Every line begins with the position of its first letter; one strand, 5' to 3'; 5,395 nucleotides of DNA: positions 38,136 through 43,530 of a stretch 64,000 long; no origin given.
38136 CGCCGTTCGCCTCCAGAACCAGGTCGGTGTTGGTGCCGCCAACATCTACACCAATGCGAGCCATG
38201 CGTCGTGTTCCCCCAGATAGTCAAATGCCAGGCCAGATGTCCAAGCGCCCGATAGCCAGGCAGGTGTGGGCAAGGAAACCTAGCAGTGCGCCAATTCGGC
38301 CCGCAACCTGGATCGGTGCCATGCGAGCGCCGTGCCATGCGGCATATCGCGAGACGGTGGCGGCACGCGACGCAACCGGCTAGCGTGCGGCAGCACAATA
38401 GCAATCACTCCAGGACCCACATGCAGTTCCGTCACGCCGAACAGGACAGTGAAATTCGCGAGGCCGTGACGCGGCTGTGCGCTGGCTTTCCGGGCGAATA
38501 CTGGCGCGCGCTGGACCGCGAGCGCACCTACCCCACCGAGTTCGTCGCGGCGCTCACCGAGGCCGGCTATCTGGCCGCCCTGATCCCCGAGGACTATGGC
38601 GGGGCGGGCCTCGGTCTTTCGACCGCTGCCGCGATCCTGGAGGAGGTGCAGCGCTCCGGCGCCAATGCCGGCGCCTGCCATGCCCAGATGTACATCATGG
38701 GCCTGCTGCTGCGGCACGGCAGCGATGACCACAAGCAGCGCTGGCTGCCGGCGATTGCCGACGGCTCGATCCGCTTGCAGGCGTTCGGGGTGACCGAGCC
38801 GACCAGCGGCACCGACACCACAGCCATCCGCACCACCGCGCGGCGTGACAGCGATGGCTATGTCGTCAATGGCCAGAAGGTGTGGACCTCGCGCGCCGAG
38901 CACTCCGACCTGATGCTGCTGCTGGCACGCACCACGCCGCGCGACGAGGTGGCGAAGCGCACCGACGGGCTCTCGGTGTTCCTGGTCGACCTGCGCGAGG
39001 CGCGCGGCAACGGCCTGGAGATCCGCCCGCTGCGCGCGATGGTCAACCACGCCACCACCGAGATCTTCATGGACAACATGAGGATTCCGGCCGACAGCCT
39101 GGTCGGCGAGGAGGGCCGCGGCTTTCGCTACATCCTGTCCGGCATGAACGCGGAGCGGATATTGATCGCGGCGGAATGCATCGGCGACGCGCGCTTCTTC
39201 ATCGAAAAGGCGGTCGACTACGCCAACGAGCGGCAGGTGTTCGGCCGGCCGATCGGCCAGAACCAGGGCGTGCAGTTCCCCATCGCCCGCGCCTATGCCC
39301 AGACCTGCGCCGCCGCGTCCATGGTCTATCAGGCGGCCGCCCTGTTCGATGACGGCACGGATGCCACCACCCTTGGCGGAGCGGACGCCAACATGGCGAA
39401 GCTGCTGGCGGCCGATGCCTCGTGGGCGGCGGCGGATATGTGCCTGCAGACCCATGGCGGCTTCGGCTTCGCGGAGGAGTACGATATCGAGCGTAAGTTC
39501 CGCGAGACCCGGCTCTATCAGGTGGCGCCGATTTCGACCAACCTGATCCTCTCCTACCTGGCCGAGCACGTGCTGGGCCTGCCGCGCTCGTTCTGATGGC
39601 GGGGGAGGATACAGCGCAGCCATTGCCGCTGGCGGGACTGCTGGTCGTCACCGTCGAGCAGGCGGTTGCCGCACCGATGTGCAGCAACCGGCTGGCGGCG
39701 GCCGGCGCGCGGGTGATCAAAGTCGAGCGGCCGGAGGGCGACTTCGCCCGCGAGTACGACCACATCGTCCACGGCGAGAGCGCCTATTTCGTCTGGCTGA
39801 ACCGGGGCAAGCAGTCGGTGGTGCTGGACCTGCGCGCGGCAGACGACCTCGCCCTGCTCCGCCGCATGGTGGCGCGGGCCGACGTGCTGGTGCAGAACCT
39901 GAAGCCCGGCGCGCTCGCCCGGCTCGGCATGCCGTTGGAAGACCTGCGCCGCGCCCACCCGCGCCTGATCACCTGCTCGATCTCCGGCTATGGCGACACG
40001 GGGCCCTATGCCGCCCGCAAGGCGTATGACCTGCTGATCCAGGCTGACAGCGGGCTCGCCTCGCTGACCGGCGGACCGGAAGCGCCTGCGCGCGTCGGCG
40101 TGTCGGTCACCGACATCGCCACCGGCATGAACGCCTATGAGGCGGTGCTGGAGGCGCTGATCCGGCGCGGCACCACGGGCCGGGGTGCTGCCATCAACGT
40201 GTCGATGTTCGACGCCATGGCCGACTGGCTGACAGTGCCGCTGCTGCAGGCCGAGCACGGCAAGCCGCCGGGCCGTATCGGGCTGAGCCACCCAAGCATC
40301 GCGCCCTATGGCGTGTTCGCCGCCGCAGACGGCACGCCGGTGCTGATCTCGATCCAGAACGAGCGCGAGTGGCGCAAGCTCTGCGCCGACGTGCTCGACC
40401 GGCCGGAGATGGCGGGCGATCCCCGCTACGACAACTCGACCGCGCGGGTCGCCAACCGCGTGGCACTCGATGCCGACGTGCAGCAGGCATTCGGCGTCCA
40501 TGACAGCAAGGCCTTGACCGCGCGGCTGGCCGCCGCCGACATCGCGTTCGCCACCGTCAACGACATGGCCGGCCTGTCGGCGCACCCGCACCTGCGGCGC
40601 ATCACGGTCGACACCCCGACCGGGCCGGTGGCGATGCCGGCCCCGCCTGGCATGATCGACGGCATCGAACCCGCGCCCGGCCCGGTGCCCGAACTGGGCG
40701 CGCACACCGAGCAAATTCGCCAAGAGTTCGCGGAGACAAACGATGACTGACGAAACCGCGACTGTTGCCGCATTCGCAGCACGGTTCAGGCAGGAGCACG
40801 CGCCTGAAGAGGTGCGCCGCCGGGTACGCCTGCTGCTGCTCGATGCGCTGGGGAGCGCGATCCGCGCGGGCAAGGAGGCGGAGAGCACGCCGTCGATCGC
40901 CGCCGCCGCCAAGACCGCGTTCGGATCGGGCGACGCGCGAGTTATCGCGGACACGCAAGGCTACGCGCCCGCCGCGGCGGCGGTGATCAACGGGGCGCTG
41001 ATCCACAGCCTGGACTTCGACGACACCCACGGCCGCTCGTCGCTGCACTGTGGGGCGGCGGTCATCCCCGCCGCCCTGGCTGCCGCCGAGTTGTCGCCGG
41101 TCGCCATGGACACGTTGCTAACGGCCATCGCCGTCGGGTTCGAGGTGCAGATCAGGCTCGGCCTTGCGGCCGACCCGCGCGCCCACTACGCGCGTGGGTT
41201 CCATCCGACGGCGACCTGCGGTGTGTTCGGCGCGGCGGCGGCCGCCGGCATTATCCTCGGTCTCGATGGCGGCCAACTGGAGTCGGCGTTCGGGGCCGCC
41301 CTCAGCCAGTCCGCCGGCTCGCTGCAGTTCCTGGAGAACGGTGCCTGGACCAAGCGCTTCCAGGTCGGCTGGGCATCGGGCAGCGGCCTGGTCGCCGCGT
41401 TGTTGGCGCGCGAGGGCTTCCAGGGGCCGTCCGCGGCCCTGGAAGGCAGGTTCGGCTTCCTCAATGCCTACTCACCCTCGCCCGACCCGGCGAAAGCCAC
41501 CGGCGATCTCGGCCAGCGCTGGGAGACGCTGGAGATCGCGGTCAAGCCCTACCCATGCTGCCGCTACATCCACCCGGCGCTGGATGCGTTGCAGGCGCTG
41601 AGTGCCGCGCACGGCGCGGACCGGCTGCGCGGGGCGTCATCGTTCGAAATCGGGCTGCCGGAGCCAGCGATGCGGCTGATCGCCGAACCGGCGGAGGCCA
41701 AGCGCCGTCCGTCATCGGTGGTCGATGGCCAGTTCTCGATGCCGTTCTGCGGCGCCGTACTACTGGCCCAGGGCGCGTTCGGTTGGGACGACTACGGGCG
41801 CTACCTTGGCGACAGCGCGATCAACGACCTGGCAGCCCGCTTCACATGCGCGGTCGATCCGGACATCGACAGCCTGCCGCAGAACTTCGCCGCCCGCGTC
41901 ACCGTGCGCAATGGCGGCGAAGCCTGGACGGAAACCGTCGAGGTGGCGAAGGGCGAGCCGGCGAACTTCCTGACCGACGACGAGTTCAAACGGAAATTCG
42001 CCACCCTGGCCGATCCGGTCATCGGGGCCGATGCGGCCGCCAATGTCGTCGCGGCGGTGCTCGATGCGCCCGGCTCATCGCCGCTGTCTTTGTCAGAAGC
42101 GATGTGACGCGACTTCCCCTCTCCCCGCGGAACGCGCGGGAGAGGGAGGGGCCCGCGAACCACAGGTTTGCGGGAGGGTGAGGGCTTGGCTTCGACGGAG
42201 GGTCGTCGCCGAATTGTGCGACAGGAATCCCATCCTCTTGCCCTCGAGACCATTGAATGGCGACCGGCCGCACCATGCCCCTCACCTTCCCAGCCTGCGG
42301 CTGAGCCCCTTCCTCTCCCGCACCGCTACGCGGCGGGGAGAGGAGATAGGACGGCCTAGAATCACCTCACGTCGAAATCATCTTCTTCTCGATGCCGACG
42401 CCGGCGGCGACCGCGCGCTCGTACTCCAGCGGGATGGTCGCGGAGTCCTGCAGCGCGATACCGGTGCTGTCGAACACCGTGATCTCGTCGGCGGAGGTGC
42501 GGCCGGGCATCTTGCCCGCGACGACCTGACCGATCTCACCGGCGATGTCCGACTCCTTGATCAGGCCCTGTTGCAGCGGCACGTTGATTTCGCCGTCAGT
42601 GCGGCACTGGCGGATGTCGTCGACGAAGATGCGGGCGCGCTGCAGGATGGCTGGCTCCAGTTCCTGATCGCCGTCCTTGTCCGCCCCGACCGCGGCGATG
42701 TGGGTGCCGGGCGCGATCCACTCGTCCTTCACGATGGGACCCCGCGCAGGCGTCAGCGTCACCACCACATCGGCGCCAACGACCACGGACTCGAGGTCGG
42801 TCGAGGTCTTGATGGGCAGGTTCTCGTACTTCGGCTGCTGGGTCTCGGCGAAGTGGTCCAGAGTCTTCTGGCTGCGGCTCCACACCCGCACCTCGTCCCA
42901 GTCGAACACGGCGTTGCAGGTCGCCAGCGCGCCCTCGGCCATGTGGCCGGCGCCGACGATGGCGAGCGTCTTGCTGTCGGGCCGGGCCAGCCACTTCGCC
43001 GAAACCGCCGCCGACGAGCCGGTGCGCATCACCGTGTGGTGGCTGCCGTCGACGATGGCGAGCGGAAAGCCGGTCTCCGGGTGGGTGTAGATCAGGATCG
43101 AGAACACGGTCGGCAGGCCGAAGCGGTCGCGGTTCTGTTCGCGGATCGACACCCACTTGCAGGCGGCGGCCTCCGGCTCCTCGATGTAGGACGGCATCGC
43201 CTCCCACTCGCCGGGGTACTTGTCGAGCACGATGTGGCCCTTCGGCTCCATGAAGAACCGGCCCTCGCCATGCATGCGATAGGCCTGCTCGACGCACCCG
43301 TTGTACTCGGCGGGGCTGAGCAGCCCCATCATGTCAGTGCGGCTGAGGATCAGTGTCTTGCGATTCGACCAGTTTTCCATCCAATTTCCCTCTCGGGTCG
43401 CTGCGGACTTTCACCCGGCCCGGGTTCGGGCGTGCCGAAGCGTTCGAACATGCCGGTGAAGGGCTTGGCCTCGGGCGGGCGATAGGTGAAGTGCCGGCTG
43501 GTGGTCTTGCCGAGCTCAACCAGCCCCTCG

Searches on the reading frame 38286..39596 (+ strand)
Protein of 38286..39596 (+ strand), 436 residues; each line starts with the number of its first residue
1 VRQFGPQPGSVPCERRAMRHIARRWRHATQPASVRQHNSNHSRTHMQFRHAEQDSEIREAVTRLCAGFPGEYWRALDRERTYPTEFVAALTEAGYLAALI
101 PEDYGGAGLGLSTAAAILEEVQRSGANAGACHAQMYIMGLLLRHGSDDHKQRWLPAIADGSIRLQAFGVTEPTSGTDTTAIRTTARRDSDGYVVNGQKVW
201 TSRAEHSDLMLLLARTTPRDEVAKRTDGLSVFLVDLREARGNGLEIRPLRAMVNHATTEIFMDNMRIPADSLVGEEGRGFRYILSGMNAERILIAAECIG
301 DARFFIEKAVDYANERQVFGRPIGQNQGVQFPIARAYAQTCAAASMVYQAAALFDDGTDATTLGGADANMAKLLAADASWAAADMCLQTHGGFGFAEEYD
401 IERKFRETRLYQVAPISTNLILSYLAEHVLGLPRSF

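Call 68: search_protein_families(library=pfam, proteins=[window:38286-39596:+], max_evalue=0.00001)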
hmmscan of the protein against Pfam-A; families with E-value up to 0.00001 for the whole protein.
window:38286-39596:+ (436 aa): 4 families
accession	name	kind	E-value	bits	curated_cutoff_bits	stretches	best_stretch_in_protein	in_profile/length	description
PF00441.29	Acyl-CoA_dh_1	-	6.8e-36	124.1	22.4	1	277-414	1-134/150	Acyl-CoA dehydrogenase, C-terminal domain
PF02771.21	Acyl-CoA_dh_N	-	1.6e-21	77.2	22.9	1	52-160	2-112/113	Acyl-CoA dehydrogenase, N-terminal domain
PF02770.24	Acyl-CoA_dh_M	-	4.1e-21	75.4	33.3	1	166-265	1-97/97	Acyl-CoA dehydrogenase, middle domain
PF08028.16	Acyl-CoA_dh_2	-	5e-17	62.9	22.7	1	293-409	2-124/134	Acyl-CoA dehydrogenase, C-terminal domain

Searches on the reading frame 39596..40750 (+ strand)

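Call 68: search_protein_families(library=pfam, proteins=[window:39596-40750:+], max_evalue=0.00001)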
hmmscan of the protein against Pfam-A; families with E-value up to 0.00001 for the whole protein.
window:39596-40750:+ (384 aa): 1 family
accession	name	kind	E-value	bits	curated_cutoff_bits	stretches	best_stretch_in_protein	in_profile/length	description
PF02515.22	CoA_transf_3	-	8e-103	344.8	23.3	1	12-371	1-366/366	CoA-transferase family III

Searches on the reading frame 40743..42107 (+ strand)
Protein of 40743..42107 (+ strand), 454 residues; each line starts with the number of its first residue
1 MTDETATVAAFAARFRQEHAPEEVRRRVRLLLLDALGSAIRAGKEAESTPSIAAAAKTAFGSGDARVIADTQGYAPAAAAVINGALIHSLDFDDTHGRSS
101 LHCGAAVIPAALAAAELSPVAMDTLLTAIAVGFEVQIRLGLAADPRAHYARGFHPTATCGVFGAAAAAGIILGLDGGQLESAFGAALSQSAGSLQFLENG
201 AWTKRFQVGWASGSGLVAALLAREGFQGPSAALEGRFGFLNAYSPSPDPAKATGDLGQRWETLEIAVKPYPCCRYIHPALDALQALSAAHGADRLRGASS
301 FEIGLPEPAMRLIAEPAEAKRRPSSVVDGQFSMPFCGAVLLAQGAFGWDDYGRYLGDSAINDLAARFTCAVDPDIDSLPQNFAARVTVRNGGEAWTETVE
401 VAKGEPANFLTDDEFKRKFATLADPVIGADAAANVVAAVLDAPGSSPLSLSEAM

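Call 68: search_protein_families(library=pfam, proteins=[window:40743-42107:+], max_evalue=0.00001)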
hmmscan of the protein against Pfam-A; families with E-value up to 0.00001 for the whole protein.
window:40743-42107:+ (454 aa): 2 families
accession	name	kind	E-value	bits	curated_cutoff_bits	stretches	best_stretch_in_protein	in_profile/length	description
PF03972.19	MmgE_PrpD_N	-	7.8e-64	215.6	32.1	1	8-249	3-241/244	MmgE/PrpD N-terminal domain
PF19305.4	MmgE_PrpD_C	-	4.2e-29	102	32.1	1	270-440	1-171/173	MmgE/PrpD C-terminal domain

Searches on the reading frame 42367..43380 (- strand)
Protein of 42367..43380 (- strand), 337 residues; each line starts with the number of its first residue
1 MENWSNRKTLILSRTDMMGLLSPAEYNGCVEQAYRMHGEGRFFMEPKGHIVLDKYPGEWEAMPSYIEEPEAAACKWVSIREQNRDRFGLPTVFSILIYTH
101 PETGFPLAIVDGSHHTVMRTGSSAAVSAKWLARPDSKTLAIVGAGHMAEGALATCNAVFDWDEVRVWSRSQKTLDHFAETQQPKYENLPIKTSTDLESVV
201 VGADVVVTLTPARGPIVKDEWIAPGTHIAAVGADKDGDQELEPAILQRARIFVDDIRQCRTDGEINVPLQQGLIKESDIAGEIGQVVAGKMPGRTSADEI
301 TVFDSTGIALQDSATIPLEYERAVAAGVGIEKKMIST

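Call 68: search_protein_families(library=pfam, proteins=[window:42367-43380:-], max_evalue=0.00001)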
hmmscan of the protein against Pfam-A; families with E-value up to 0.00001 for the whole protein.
window:42367-43380:- (337 aa): 3 families
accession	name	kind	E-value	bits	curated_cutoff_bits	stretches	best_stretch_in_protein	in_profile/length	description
PF02423.21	OCD_Mu_crystall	-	1.4e-89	300.6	24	1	8-325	2-312/314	Ornithine cyclodeaminase/mu-crystallin family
PF03435.24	Sacchrp_dh_NADP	-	2.6e-07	31.4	25.1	0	140-212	2-78/129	Saccharopine dehydrogenase NADP binding domain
PF01488.26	Shikimate_DH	-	1e-06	29.3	24.3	1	135-224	11-97/138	Shikimate / quinate 5-dehydrogenase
